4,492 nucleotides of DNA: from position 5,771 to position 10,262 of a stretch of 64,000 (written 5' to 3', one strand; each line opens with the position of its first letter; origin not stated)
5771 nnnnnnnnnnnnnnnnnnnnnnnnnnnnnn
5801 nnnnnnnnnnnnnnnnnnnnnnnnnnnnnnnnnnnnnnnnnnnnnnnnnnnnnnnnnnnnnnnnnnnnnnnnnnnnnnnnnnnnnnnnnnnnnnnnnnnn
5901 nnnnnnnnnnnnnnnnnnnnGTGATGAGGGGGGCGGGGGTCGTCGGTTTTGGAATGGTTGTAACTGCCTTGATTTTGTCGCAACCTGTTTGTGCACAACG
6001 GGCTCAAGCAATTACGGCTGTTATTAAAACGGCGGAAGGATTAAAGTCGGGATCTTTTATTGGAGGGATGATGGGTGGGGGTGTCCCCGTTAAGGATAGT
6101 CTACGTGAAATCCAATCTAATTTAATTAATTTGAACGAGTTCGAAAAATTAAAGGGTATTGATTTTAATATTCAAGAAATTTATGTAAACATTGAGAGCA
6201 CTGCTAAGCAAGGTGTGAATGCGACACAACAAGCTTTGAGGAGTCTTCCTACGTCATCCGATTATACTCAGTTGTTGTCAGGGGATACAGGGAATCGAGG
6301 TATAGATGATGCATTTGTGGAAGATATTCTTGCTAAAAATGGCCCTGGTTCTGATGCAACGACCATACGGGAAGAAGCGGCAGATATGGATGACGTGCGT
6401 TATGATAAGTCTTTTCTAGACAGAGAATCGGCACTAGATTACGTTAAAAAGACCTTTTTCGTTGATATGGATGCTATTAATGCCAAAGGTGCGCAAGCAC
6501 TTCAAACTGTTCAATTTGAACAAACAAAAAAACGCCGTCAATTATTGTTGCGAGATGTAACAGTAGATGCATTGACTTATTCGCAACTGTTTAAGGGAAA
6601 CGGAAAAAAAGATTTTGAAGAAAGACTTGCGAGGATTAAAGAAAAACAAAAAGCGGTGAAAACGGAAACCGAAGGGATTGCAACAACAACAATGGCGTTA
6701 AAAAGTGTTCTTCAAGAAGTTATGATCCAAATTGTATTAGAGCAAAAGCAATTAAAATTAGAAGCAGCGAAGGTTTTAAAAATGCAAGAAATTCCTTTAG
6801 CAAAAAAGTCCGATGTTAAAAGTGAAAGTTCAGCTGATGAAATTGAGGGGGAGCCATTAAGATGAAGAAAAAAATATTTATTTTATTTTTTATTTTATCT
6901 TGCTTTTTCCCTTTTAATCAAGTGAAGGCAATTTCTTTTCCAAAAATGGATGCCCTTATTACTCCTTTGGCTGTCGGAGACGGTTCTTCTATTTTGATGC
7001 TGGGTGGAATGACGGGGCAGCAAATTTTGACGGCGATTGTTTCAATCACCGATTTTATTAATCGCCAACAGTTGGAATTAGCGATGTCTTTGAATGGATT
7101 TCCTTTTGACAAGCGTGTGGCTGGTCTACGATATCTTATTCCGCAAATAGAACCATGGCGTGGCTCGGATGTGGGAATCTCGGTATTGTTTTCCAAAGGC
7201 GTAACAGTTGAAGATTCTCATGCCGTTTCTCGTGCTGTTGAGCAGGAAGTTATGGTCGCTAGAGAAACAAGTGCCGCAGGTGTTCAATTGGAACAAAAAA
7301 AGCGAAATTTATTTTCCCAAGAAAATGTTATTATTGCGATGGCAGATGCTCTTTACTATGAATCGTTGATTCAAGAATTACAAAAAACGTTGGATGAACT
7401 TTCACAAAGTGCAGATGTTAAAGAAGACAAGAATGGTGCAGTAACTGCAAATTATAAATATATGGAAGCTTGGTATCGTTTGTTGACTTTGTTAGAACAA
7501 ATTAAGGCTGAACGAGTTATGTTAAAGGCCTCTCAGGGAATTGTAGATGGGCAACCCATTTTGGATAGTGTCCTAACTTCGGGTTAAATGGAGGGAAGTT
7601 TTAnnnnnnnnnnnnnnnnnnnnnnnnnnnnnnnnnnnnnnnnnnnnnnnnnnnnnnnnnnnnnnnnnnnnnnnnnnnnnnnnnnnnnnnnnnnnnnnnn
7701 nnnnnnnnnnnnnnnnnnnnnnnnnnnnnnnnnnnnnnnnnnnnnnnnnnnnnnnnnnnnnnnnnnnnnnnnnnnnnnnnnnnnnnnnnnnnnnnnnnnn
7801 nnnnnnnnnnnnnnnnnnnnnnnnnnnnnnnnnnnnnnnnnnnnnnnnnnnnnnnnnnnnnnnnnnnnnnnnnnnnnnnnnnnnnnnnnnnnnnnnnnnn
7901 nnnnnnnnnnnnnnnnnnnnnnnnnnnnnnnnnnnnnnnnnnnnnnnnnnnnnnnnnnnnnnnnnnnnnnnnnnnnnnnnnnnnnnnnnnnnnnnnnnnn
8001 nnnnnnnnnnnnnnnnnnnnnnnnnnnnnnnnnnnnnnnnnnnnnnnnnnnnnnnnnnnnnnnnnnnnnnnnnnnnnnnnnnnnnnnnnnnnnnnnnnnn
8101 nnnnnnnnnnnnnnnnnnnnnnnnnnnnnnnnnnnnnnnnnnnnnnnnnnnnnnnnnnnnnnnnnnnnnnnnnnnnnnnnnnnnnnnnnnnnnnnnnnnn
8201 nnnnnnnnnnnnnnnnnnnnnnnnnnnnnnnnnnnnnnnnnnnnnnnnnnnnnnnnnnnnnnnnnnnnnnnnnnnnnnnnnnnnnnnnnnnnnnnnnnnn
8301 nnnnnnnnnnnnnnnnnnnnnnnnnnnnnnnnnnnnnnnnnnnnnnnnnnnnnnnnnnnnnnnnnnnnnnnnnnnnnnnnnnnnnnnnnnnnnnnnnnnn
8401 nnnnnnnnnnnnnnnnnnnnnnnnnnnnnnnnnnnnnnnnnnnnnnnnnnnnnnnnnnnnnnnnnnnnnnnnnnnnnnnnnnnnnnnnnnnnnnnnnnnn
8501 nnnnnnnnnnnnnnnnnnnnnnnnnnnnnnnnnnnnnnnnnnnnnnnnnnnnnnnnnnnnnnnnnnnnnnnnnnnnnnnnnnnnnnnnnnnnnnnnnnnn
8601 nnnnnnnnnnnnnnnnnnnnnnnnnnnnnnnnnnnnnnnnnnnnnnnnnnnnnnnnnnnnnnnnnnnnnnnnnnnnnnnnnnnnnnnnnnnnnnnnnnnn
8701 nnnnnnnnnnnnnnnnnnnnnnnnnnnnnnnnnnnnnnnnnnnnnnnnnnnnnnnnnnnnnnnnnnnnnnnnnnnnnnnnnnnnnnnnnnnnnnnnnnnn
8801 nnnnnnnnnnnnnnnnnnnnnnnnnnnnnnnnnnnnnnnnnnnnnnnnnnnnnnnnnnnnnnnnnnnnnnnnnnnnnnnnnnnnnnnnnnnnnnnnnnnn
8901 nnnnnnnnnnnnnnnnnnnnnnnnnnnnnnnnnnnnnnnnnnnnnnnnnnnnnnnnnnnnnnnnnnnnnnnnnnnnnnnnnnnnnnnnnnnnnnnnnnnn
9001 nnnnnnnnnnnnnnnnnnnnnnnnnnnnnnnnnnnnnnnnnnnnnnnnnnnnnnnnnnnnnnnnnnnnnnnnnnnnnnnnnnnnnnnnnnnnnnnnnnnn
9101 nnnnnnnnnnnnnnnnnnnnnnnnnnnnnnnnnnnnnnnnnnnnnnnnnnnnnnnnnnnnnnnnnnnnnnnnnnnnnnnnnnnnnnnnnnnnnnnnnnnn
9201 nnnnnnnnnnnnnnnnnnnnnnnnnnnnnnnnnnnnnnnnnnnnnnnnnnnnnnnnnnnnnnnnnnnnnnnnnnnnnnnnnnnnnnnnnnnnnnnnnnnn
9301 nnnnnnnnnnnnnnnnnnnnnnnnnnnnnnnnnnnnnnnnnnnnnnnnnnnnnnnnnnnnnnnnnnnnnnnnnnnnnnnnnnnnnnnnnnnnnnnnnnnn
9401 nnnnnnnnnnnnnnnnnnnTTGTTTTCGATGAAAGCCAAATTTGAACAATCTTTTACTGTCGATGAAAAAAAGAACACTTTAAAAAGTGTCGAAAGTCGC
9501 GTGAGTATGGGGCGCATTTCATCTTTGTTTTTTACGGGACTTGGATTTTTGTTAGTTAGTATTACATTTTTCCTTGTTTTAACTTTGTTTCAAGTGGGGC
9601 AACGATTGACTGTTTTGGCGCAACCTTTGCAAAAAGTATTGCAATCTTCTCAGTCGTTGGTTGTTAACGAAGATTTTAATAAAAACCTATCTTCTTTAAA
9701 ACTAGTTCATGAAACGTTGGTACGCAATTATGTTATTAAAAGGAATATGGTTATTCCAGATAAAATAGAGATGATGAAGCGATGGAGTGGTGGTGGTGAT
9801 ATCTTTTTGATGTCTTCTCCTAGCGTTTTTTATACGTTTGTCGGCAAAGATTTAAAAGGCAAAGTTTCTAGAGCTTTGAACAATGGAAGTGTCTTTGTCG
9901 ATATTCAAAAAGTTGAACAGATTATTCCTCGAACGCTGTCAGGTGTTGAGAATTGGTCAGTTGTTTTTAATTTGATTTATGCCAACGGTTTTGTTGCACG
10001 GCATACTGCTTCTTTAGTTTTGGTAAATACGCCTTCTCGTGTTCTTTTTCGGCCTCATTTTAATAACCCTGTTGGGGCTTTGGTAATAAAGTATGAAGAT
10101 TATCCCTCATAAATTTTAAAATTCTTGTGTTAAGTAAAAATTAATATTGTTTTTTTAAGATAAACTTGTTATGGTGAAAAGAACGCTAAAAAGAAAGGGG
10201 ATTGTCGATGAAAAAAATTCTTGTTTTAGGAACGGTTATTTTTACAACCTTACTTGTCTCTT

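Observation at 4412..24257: Unusual rvh-like type IV secretion locus flanked by a novel secreted-protein operon and a eukaryote-like adhesin gene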

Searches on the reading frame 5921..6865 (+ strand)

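Call 3: search_protein_families(library=pfam, proteins=[window:5921-6865:+], max_evalue=0.01)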
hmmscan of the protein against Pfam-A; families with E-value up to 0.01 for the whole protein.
window:5921-6865:+ (314 aa): 0 families

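Call 8: search_protein_families(library=ncbifam, proteins=[window:5921-6865:+], max_evalue=0.1)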
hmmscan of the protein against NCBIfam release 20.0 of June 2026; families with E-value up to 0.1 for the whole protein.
window:5921-6865:+ (314 aa): 0 families

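Call 30: search_protein_families(library=pfam, proteins=[window:5921-6865:+], max_evalue=10)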
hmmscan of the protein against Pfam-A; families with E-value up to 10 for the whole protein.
window:5921-6865:+ (314 aa): 1 family
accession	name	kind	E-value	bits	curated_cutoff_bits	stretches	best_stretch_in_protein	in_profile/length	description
PF21680.2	GIDA_C_1st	-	0.16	13.1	24.7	1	233-295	1-63/96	tRNA modifying enzyme MnmG/GidA C-terminal helical domain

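Call 107: search_protein_families(library=padloc, proteins=[window:5921-6865:+], max_evalue=0.01)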
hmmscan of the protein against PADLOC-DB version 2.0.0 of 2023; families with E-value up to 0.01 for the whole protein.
window:5921-6865:+ (314 aa): 0 families

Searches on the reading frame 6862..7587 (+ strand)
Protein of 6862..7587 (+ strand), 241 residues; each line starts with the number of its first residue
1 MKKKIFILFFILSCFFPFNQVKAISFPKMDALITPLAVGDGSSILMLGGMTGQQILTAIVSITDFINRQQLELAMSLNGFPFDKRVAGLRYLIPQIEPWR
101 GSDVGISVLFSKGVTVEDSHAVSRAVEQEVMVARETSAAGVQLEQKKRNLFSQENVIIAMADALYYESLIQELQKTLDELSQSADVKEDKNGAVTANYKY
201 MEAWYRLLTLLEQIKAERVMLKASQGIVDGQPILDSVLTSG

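Call 3: search_protein_families(library=pfam, proteins=[window:6862-7587:+], max_evalue=0.01)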
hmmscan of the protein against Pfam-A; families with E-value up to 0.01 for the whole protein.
window:6862-7587:+ (241 aa): 1 family
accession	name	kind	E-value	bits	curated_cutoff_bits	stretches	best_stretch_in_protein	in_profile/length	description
PF10294.15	Methyltransf_16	-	0.0004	20.6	21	1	106-184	62-150/174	Lysine methyltransferase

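Call 8: search_protein_families(library=ncbifam, proteins=[window:6862-7587:+], max_evalue=0.1)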
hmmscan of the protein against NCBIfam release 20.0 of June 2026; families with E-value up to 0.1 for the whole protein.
window:6862-7587:+ (241 aa): 0 families

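Call 30: search_protein_families(library=pfam, proteins=[window:6862-7587:+], max_evalue=10)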
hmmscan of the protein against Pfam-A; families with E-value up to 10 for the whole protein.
window:6862-7587:+ (241 aa): 3 families
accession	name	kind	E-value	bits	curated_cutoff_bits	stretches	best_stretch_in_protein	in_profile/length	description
PF10294.15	Methyltransf_16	-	0.0004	20.6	21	1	106-184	62-150/174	Lysine methyltransferase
PF19191.5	HEF_HK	-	0.026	15.4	24.1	1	166-212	13-62/67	HEF_HK domain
PF14527.11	LAGLIDADG_WhiA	-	0.092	13.3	23.2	1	165-227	29-87/93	WhiA LAGLIDADG-like domain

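Call 47: search_solved_structures(query=A2, max_evalue=10, show_alignments=2)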
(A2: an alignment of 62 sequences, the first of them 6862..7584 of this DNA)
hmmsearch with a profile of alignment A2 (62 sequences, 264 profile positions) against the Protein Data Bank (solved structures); distinct sequences matched with E-value up to 10: 1.
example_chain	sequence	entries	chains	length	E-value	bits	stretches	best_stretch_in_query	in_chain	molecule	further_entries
7o3v_A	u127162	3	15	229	0.12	15.2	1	2-93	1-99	TrwJ protein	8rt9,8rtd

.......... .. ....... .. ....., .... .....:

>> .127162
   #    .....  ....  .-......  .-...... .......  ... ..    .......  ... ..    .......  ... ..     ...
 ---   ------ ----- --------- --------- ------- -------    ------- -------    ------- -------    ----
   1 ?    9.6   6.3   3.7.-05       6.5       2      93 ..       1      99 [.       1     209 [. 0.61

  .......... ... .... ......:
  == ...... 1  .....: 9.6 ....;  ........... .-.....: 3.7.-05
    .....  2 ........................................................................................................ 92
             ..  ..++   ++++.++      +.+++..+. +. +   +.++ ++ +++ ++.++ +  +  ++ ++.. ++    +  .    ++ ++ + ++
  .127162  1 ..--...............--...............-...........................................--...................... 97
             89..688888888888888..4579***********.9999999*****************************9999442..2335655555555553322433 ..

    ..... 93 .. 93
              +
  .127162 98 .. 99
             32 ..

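Call 93: search_protein_representatives(alignment_id=A4)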
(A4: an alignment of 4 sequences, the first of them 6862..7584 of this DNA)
Query: 4 sequences, 259 profile positions. Proteins with E-value up to 0.001 (for the whole library): 18; up to 1e-10: 12; up to 1e-30: 4. The best 18 are listed.
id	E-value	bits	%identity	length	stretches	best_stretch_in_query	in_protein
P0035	1.6e-91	322.8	-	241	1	2-248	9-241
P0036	7.8e-87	307.5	-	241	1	2-258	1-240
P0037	1.4e-85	303.4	-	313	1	2-251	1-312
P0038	1.3e-79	283.8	-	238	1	2-258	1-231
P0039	1.5e-25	106.7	-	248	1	6-247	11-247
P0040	8.0e-22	94.4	-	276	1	7-249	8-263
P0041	4.5e-21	92.0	-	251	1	3-254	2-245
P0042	8.3e-20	87.8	-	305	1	53-244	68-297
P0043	9.2e-20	87.7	-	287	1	2-247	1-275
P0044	2.1e-17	80.0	-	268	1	8-245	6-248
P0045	2.1e-15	73.4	-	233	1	9-253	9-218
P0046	8.0e-14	68.2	-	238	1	8-245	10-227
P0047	7.5e-10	55.2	-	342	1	1-243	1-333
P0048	4.7e-08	49.3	-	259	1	7-250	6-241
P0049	3.1e-07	46.6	-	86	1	190-253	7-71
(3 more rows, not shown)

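Call 100: predict_structure(alignment_id=A5)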
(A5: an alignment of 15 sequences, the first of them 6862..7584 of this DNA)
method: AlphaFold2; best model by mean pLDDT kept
length: 241 residues; sequences in the alignment: 15
mean_pLDDT: 61.6   pTM: 0.35
mean pLDDT of the five models: 61.6, 58.2, 54.7, 50.8, 50.7
residues with pLDDT >= 90: 0; 70-90: 97; 50-70: 72; < 50: 72
segments of 3 or more residues with pLDDT < 50: 19-45, 79-101, 131-136, 230-241
pLDDT, mean of each block of 10 residues (from residue 1): 79 66 40 43 48 59 68 58 47 44 56 72 63 53 72 72 73 79 68 71 72 74 64 40 34
secondary structure, 60 per line:
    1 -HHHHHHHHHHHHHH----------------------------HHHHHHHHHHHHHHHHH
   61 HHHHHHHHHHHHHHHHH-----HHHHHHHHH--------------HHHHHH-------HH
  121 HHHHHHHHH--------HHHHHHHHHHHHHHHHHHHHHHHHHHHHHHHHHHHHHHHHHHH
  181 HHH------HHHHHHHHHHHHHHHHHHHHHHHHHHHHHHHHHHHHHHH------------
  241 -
elements in order: H2-15 H44-77 H83-91 H106-111 H119-129 H138-183 H190-228

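Call 102: fold_search(model_id=the predicted structure, library=pdb)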
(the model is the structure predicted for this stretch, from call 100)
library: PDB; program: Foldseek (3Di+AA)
matches with E <= 10: 450; with E <= 0.001: 0
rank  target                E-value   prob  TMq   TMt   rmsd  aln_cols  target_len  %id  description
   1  5l3d_A                2.4e-01  0.98  0.35  0.14   6.1       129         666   18  Human LSD1/CoREST: LSD1 Y761H mutation (released 2016-05-04)
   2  5l3c_A                3.1e-01  0.99  0.35  0.13   3.4       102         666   18  Human LSD1/CoREST: LSD1 E379K mutation (released 2016-05-04)
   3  1fxk_A                3.9e-01  0.69  0.22  0.39   7.1       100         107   21  CRYSTAL STRUCTURE OF ARCHAEAL PREFOLDIN (GIMC). (released 2000-12-06)
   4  6zbc_D                3.9e-01  0.21  0.20  0.23  15.1       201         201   15  Merozoite surface protein 1 (MSP-1) from Plasmodium falciparum, main conformation (released 2021-05-19)
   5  5h6r_A                4.1e-01  0.96  0.35  0.14   6.1       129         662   18  Crystal structure of LSD1-CoREST in complex with peptide 13 (released 2017-04-12)
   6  5l3b_A                4.4e-01  0.99  0.35  0.13   3.3       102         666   18  Human LSD1/CoREST: LSD1 D556G mutation (released 2016-05-04)
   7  2y48_A                4.6e-01  0.97  0.33  0.13   4.4       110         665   19  Crystal structure of LSD1-CoREST in complex with a N-terminal SNAIL peptide (released 2011-02-16)
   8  6k3e_A                5.5e-01  0.99  0.35  0.14   3.3       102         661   18  LSD1/Co-Rest structure with an inhibitor (released 2020-05-20)
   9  4mu6                  5.5e-01  0.99  0.39  0.35   3.6       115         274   14  Crystal Structure of the N-terminal domain of Effector Protein LegC3 from Legionella pneumophila (released 2013-12-11)
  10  5h6q_A                5.5e-01  0.92  0.35  0.14   6.2       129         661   18  Crystal structure of LSD1-CoREST in complex with peptide 11 (released 2017-04-12)
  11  7zwc_c                5.5e-01  0.28  0.21  0.17  39.0       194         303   15  Structure of SNAPc:TBP-TFIIA-TFIIB sub-complex bound to U5 snRNA promoter (released 2022-11-30)
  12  3etz_A                5.8e-01  0.85  0.32  0.60   4.2       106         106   22  Crystal structure of bacterial adhesin FadA L76A mutant (released 2008-12-02)
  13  5szi_B                5.8e-01  0.47  0.25  0.39  15.5       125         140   17  Structure of human Rab8a in complex with the bMERB domain of Mical-cL (released 2016-08-24)
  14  2iw5_A                6.2e-01  0.98  0.36  0.14   3.7       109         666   16  Structural Basis for CoREST-Dependent Demethylation of Nucleosomes by the Human LSD1 Histone Demethylase (released 2006-08-09)
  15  6tuy_A                6.2e-01  0.97  0.34  0.13   3.9       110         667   18  Human LSD1/CoREST bound to the quinazoline inhibitor MC4106 (released 2021-07-21)
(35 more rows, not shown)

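Call 107: search_protein_families(library=padloc, proteins=[window:6862-7587:+], max_evalue=0.01)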
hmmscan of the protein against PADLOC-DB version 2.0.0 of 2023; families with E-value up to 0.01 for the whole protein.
window:6862-7587:+ (241 aa): 0 families

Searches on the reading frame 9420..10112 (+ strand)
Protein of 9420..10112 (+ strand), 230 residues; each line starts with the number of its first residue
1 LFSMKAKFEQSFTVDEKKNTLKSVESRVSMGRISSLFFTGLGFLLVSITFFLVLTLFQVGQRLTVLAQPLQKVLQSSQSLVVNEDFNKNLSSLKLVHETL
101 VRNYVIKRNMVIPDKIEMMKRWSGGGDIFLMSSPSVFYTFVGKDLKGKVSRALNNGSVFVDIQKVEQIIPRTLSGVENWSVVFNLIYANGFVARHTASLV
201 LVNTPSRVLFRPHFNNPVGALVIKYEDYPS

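Call 3: search_protein_families(library=pfam, proteins=[window:9420-10112:+], max_evalue=0.01)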
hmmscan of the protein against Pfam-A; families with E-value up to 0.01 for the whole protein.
window:9420-10112:+ (230 aa): 0 families

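Call 8: search_protein_families(library=ncbifam, proteins=[window:9420-10112:+], max_evalue=0.1)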
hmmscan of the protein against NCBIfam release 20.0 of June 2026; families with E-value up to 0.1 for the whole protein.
window:9420-10112:+ (230 aa): 0 families

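Call 84: search_solved_structures(query=window:9420-10109:+, max_evalue=1)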
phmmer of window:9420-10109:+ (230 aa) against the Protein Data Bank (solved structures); distinct sequences matched with E-value up to 1: 6.
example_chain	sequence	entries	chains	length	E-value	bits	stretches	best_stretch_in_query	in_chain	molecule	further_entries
9k30_A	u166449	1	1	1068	0.23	14.3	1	82-183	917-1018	TbaIscB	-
4f52_A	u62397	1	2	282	0.41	13.5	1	62-111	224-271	Cullin-1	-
3rtr_A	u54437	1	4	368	0.51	13.2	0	62-112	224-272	Cullin-1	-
4p5o_A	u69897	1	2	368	0.51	13.2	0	62-112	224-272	Cullin-1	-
1ldk_B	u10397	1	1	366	0.52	13.2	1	62-112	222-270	CULLIN HOMOLOG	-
9vkp_b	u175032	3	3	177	0.54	13.1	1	42-90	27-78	ATP synthase subunit b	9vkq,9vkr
